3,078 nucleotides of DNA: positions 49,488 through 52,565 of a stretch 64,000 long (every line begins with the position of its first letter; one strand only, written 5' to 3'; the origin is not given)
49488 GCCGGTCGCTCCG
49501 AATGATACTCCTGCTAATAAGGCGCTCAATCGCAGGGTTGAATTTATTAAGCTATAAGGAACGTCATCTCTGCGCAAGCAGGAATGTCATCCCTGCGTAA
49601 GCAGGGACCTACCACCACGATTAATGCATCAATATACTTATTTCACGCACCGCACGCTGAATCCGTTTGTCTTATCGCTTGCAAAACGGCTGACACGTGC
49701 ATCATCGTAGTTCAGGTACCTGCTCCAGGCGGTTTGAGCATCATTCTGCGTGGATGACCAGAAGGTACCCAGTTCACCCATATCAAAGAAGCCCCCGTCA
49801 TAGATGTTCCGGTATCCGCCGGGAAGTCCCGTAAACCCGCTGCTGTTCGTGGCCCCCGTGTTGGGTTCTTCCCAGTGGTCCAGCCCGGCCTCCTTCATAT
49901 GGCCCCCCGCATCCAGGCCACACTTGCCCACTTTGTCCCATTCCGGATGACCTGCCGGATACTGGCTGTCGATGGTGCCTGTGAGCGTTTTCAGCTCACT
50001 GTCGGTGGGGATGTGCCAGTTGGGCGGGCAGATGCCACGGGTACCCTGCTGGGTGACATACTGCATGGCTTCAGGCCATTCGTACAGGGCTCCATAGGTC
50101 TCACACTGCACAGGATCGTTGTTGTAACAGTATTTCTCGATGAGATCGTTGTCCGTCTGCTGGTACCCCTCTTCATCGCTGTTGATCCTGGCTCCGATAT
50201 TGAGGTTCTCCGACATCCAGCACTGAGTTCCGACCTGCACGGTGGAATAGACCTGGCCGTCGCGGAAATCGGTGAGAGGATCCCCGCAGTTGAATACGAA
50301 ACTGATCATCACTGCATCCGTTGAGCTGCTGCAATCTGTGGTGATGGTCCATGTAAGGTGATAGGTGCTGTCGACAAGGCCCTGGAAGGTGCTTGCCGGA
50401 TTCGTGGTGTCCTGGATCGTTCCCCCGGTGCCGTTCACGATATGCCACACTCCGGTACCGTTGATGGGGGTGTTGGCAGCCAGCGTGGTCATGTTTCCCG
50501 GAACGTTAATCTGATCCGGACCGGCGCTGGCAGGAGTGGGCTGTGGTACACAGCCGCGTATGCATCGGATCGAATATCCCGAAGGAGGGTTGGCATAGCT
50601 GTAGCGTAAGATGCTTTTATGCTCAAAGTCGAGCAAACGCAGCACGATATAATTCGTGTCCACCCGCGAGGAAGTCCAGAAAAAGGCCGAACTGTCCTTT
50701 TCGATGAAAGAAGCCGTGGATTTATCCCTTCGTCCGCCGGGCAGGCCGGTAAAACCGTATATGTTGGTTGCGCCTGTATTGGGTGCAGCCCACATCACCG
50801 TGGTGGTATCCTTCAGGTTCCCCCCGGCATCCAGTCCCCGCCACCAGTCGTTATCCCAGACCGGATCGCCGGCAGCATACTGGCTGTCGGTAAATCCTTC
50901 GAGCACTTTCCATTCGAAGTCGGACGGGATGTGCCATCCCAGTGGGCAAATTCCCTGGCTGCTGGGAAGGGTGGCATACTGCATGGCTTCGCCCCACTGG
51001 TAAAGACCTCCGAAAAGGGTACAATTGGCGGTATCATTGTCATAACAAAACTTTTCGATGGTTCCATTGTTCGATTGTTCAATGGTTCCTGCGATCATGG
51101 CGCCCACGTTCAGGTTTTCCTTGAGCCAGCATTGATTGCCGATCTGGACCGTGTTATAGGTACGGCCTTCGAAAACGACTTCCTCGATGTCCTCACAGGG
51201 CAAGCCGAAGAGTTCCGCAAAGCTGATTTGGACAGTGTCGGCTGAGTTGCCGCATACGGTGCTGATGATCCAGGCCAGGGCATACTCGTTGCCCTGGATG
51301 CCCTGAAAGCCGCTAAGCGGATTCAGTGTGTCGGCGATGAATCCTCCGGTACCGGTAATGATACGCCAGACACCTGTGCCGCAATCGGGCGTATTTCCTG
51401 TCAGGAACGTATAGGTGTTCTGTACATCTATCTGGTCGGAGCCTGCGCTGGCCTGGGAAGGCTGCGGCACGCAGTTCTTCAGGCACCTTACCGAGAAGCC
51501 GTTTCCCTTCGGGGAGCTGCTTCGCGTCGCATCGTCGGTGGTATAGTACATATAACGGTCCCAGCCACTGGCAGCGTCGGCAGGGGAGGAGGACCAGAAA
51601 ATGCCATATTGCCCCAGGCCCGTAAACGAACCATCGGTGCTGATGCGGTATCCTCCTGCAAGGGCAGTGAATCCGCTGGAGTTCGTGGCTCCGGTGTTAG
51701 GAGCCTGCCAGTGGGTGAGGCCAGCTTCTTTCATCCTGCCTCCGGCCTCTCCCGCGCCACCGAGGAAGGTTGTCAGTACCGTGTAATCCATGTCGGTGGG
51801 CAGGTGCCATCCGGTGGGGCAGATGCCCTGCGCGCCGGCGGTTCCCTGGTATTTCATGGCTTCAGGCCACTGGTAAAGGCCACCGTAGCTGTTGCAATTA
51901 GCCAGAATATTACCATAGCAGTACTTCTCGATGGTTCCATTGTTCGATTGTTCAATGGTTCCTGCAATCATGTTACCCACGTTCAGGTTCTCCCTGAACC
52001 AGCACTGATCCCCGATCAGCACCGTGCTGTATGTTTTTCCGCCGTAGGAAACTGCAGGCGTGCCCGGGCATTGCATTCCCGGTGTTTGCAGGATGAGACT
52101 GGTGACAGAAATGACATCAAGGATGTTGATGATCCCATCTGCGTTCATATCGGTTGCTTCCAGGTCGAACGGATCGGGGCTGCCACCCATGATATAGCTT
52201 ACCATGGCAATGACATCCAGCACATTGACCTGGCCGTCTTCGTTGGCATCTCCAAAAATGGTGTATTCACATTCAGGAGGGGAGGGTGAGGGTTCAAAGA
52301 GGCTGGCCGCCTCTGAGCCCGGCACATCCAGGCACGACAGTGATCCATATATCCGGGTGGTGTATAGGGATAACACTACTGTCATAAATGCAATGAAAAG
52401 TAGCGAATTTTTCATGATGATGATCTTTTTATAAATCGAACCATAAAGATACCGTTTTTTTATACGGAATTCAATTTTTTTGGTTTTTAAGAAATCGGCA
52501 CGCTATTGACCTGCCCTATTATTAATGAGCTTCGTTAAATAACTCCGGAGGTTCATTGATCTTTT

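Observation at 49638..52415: N-terminal dockerin on a triple FISUMP-domain secreted protein in a Bacteroidota context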

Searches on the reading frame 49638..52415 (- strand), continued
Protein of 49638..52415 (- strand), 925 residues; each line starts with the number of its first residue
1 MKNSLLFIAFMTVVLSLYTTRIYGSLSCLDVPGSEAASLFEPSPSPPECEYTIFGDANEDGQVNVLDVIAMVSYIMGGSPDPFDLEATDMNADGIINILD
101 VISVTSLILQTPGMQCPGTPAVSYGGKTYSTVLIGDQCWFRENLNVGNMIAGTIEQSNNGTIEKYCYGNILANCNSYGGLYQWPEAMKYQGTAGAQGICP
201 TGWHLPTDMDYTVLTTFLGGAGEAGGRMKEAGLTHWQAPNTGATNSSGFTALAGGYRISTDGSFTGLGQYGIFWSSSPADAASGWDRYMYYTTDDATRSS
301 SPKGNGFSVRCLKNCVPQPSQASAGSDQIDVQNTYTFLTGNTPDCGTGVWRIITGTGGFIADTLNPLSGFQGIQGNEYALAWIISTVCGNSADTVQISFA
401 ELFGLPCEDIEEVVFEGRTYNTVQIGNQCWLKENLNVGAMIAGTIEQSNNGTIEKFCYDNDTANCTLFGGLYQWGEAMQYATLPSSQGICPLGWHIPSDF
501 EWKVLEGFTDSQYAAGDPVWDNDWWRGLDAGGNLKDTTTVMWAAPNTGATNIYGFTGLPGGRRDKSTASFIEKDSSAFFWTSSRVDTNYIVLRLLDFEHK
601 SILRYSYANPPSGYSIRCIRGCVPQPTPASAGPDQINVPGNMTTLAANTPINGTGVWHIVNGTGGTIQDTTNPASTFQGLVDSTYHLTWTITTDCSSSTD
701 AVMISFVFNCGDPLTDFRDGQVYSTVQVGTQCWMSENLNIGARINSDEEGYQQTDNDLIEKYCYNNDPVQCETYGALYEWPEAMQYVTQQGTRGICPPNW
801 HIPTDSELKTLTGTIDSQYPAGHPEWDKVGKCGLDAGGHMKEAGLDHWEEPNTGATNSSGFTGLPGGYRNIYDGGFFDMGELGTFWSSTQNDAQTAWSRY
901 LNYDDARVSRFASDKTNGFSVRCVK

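Call 14: find_encoding_contigs(protein=P0003, flank=10000, max_places=3)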
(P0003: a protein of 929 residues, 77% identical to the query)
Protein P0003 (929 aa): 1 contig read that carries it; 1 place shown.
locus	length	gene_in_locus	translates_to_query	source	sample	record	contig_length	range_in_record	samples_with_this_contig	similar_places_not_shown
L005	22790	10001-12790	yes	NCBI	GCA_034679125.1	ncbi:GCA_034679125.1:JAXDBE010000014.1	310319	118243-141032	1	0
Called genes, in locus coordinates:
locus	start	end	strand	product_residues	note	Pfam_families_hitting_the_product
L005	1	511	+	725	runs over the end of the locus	PF09603:Fib_succ_major, PF07603:Lcl_C (faint), PF09603:Fib_succ_major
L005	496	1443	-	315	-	PF00494:SQS_PSY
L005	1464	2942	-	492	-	PF00070:Pyr_redox (faint), PF00890:FAD_binding_2 (faint), PF01266:DAO, PF01593:Amino_oxidase, PF01946:Thi4 (weak), PF07992:Pyr_redox_2 (weak), PF12831:FAD_oxidored (weak), PF13450:NAD_binding_8, +2 more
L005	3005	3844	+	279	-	PF04199:Cyclase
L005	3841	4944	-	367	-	PF25973:BSH_CzcB (faint), PF25881:HH_YBHG (weak), PF25885:HH_EMRA (faint), PF25975:CzcB_C (weak)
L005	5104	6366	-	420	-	PF12704:MacB_PCD, PF02687:FtsX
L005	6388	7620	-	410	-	PF12704:MacB_PCD, PF02687:FtsX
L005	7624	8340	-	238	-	PF00005:ABC_tran, PF02463:SMC_N (weak), PF13304:AAA_21 (faint)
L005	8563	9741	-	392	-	PF20245:DUF6600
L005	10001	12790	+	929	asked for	PF00404:Dockerin_1, PF09603:Fib_succ_major, PF07603:Lcl_C (faint), PF26707:DUF8237 (faint), PF09603:Fib_succ_major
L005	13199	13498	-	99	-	-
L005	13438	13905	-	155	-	-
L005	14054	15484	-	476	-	PF07745:Glyco_hydro_53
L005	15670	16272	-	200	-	PF13505:OMP_b-brl (faint), PF13568:OMP_b-brl_2 (faint)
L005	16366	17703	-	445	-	PF11700:ATG22, PF07690:MFS_1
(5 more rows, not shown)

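Call 20: search_solved_structures(query=window:49638-52415:-, max_evalue=0.01, show_alignments=2)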
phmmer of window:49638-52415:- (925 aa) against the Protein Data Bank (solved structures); distinct sequences matched with E-value up to 0.01: 8.
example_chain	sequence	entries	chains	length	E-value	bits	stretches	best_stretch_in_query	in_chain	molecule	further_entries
6kg9_A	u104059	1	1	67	2.2e-06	29.4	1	51-105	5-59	And cellulose-binding endoglucanase family 9 CelL ortholog dockerin domain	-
6kgc_B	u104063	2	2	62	8.3e-06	27.5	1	52-104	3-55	And cellulose-binding endoglucanase family 9 CelL ortholog dockerin domain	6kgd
6kge_D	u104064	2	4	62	9.3e-06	27.4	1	52-104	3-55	And cellulose-binding endoglucanase family 9 CelL ortholog dockerin domain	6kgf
1daq_A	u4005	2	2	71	0.00046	21.8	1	52-108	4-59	ENDOGLUCANASE SS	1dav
2mte_A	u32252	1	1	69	0.00047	21.7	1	53-108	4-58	Cellulose 1,4-beta-cellobiosidase (reducing end) CelS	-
5lxv_B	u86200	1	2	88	0.00075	21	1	52-101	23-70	Carbohydrate-binding protein WP_009985128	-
3ul4_B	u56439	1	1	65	0.00084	20.9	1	53-109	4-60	Cellulosome enzyme, dockerin type I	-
4dh2_B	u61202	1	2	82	0.0039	18.7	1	52-102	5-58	Dockerin type 1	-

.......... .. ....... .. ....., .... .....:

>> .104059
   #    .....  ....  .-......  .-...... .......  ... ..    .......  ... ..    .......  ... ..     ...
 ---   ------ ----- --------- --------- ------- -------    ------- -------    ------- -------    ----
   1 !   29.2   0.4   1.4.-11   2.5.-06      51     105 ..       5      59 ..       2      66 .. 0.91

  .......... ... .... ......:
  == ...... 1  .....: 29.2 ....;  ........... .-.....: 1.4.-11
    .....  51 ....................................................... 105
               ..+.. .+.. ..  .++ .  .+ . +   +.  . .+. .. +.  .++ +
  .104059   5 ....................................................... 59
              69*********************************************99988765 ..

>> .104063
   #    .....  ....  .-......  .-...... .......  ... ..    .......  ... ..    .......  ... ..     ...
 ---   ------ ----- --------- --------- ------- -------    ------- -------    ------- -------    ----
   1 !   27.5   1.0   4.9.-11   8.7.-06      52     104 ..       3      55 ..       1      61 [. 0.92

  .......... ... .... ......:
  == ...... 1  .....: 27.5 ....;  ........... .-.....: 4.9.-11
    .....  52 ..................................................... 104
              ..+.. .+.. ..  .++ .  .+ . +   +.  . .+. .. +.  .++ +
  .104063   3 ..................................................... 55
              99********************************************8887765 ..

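Call 72: find_encoding_contigs(protein=P0001, flank=10000, max_places=2)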
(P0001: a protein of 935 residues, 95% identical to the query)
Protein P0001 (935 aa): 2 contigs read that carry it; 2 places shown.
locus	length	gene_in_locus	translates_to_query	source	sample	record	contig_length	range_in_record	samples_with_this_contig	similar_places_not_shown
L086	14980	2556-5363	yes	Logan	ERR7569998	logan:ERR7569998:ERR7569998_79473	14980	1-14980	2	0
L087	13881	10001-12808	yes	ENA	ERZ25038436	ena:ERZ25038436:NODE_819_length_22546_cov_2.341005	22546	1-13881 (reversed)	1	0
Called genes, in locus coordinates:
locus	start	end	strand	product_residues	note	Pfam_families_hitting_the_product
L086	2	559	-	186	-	?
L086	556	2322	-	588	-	PF00989:PAS (weak), PF13188:PAS_8 (weak), PF13426:PAS_9, PF08447:PAS_3 (weak), PF13185:GAF_2, PF00512:HisKA (weak), PF02518:HATPase_c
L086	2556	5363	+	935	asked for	PF00404:Dockerin_1, PF09603:Fib_succ_major, PF26707:DUF8237 (faint), PF09603:Fib_succ_major, PF07603:Lcl_C (weak)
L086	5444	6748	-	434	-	PF00691:OmpA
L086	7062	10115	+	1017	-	PF07494:Reg_prop (faint), PF07495:Y_Y_Y, PF06580:His_kinase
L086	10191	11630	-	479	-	PF07745:Glyco_hydro_53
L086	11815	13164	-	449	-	PF11700:ATG22, PF07690:MFS_1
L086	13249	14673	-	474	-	PF02310:B12-binding, PF04055:Radical_SAM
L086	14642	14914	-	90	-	-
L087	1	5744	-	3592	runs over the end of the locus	PF13229:Beta_helix, PF12708:Pect-lyase_RHGA_epim, PF13229:Beta_helix, PF13620:CarboxypepD_reg (faint), PF18962:Por_Secre_tail (faint), PF13573:SprB, PF17210:SdrD_B (weak), PF22904:NOMO1-like_2nd (weak)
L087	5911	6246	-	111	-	-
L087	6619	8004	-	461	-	PF00072:Response_reg, PF01078:Mg_chelatase (faint), PF07724:AAA_2 (faint), PF00158:Sigma54_activat, PF14532:Sigma54_activ_2, PF07728:AAA_5 (weak), PF25601:AAA_lid_14, PF02954:HTH_8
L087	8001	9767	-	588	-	PF00989:PAS (weak), PF13188:PAS_8 (weak), PF13426:PAS_9, PF08447:PAS_3 (weak), PF13185:GAF_2, PF00512:HisKA (weak), PF02518:HATPase_c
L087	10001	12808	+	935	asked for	PF00404:Dockerin_1, PF09603:Fib_succ_major, PF26707:DUF8237 (faint), PF09603:Fib_succ_major, PF07603:Lcl_C (weak)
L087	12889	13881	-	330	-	?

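Call 73: find_encoding_contigs(protein=P0002, flank=10000, max_places=2)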
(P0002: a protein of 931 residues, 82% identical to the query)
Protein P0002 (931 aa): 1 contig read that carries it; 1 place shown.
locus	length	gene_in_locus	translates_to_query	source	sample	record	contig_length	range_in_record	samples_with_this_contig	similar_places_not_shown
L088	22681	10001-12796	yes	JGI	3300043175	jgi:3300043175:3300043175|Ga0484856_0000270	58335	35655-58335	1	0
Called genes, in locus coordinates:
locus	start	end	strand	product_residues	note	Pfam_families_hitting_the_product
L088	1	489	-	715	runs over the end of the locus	PF10459:Peptidase_S46, PF13365:Trypsin_2 (faint)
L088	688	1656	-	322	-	PF00494:SQS_PSY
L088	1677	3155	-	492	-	PF00070:Pyr_redox (faint), PF00890:FAD_binding_2 (weak), PF01266:DAO, PF01593:Amino_oxidase, PF01946:Thi4, PF07992:Pyr_redox_2 (weak), PF12831:FAD_oxidored (weak), PF13450:NAD_binding_8, +1 more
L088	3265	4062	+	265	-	PF04199:Cyclase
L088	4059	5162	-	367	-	PF25973:BSH_CzcB (faint), PF25876:HH_MFP_RND (weak), PF25881:HH_YBHG (weak), PF25893:HH_CzcB (faint), PF25975:CzcB_C (weak)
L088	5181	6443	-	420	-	PF12704:MacB_PCD, PF02687:FtsX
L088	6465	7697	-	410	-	PF12704:MacB_PCD, PF02687:FtsX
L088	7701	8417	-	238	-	PF02463:SMC_N (weak), PF00005:ABC_tran, PF13304:AAA_21 (faint)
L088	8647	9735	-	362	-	PF20245:DUF6600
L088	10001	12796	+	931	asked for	PF00404:Dockerin_1, PF09603:Fib_succ_major, PF26707:DUF8237 (faint), PF09603:Fib_succ_major, PF07603:Lcl_C (weak), PF09603:Fib_succ_major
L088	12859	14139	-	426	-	PF00691:OmpA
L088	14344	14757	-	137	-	PF05534:HicB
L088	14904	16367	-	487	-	PF27537:HoxH, PF00374:NiFeSe_Hases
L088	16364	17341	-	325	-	PF01058:Oxidored_q6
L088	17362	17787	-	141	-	PF02662:FlpD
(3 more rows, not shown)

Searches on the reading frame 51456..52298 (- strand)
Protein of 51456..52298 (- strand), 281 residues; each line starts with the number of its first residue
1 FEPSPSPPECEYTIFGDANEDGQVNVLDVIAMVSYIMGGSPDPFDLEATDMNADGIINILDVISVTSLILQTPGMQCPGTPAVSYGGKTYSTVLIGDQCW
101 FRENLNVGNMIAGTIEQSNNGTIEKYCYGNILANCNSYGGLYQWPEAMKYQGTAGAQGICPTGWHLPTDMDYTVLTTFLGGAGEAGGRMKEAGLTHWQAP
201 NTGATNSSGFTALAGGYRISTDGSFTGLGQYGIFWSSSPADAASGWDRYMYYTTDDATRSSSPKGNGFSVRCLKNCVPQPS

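Call 42: predict_structure(alignment_id=A1)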
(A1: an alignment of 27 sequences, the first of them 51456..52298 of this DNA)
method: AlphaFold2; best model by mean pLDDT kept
length: 281 residues; sequences in the alignment: 27
mean_pLDDT: 61.9   pTM: 0.44
mean pLDDT of the five models: 61.9, 59.7, 55.4, 55.1, 52.3
residues with pLDDT >= 90: 14; 70-90: 86; 50-70: 96; < 50: 85
segments of 3 or more residues with pLDDT < 50: 1-11, 85-88, 103-108, 114-122, 143-163, 191-214, 274-281
pLDDT, mean of each block of 10 residues (from residue 1): 35 77 89 90 85 85 86 70 54 57 48 47 55 56 44 39 58 74 71 42 40 59 66 56 69 74 66 43 30
secondary structure, 60 per line:
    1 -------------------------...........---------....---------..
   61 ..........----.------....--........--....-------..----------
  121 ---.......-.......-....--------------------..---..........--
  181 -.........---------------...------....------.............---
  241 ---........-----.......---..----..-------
elements in order: H26-36 H46-49 H59-70 E82-85 E88-95 E98-101 E124-127 H132-138 E140-143 H169-178 H182-190 E215-218 E225-237 E244-251 E257-263

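Call 46: fold_search(model_id=the predicted structure, library=pdb)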
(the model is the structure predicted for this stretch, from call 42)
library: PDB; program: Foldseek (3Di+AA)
matches with E <= 10: 247; with E <= 0.001: 0
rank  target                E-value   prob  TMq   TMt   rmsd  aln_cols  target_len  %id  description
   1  6kgf_B                2.1e-03  1.00  0.21  0.89   1.6        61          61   34  Crystal structure of CaDoc0917(R16D)-CaCohA2 complex at pH 8.2 (released 2020-07-08)
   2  6kgc_B                2.8e-03  1.00  0.20  0.91   1.3        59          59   34  Crystal structure of CaDoc0917(R49D)-CaCohA2 complex at pH 5.4 (released 2020-07-08)
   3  6kg9_MODEL_1_A        3.6e-03  1.00  0.20  0.77   2.1        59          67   36  Solution structure of CaDoc0917 from Clostridium acetobutylicum (released 2020-07-08)
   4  6kge_D                4.5e-03  1.00  0.20  0.87   1.2        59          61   36  Crystal structure of CaDoc0917(R16D)-CaCohA2 complex at pH 5.5 (released 2020-07-08)
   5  6kgf_D                4.8e-03  1.00  0.21  0.86   1.5        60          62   35  Crystal structure of CaDoc0917(R16D)-CaCohA2 complex at pH 8.2 (released 2020-07-08)
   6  6kge_B                5.1e-03  1.00  0.20  0.89   1.2        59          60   36  Crystal structure of CaDoc0917(R16D)-CaCohA2 complex at pH 5.5 (released 2020-07-08)
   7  4fl4_A                6.9e-03  1.00  0.19  0.73   1.8        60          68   30  Scaffoldin conformation and dynamics revealed by a ternary complex from the Clostridium thermocellum cellulosome (released 2012-06-27)
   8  3ul4_B                8.3e-03  1.00  0.19  0.78   1.6        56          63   36  Crystal structure of Coh-OlpA(Cthe_3080)-Doc918(Cthe_0918) complex: A novel type I Cohesin-Dockerin complex from Clost (released 2012-11-28)
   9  4fl4_D                1.1e-02  1.00  0.19  0.77   1.7        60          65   30  Scaffoldin conformation and dynamics revealed by a ternary complex from the Clostridium thermocellum cellulosome (released 2012-06-27)
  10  4fl4_J                1.1e-02  1.00  0.19  0.72   2.1        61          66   31  Scaffoldin conformation and dynamics revealed by a ternary complex from the Clostridium thermocellum cellulosome (released 2012-06-27)
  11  2vn5_D                1.2e-02  1.00  0.18  0.86   2.2        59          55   29  The Clostridium cellulolyticum dockerin displays a dual binding mode for its cohesin partner (released 2008-05-20)
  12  4dh2_B                1.6e-02  1.00  0.21  0.74   3.5        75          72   31  Crystal structure of Coh-OlpC(Cthe_0452)-Doc435(Cthe_0435) complex: A novel type I Cohesin-Dockerin complex from Clost (released 2012-11-28)
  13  2vn5_B                1.9e-02  1.00  0.18  0.83   2.2        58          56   29  The Clostridium cellulolyticum dockerin displays a dual binding mode for its cohesin partner (released 2008-05-20)
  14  2mte_MODEL_1_A        2.1e-02  1.00  0.20  0.74   1.6        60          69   30  Solution structure of Doc48S (released 2014-10-15)
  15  4uyp_B                2.1e-02  1.00  0.19  0.68   2.5        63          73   28  High resolution structure of the third cohesin ScaC in complex with the ScaB dockerin with a mutation in the N-termina (released 2015-04-15)
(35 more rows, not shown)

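Call 57: search_solved_structures(query=A1, max_evalue=1)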
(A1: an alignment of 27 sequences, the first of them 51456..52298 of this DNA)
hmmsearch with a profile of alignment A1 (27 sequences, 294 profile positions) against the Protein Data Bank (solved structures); distinct sequences matched with E-value up to 1: 32.
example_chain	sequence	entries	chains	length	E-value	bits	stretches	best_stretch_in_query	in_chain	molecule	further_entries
6kg9_A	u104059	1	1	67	1.5e-08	37.8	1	11-67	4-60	And cellulose-binding endoglucanase family 9 CelL ortholog dockerin domain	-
6kgc_B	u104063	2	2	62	8.6e-08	35.3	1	12-66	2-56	And cellulose-binding endoglucanase family 9 CelL ortholog dockerin domain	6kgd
6kge_D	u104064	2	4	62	8.8e-08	35.3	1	12-67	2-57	And cellulose-binding endoglucanase family 9 CelL ortholog dockerin domain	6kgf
4cj0_A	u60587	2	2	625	1.5e-06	31.2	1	8-70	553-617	ENDOGLUCANASE D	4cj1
1clc_A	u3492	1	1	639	1.6e-06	31.2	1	8-70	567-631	ENDOGLUCANASE CELD; EC: 3.2.1.4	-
1daq_A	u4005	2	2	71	1.8e-06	31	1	13-70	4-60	ENDOGLUCANASE SS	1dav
2mte_A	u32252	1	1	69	1.9e-06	30.9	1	13-70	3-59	Cellulose 1,4-beta-cellobiosidase (reducing end) CelS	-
3ul4_B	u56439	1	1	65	2.4e-06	30.5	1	13-70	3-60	Cellulosome enzyme, dockerin type I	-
4fl4_A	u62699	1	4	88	3.2e-05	26.9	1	15-70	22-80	Glycoside hydrolase family 9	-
5lxv_B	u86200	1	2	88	5.3e-05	26.2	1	12-66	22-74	Carbohydrate-binding protein WP_009985128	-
2y3n_B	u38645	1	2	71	5.5e-05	26.1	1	14-67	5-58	CELLULOSOMAL FAMILY-48 PROCESSIVE GLYCOSIDE HYDROLASE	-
4uyp_B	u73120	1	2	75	0.00017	24.5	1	13-69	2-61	Cellulosomal scaffoldin adaptor protein B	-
2yik_A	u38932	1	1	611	0.00017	24.5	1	3-66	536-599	ENDOGLUCANASE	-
5nrm_B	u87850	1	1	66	0.00024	24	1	16-65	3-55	DocCel5: Type I dockerin repeat domain from A. cellulolyticus family 5 endoglucanase WP_01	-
8zvk_A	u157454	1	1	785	0.00037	23.4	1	10-71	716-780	AaBgIC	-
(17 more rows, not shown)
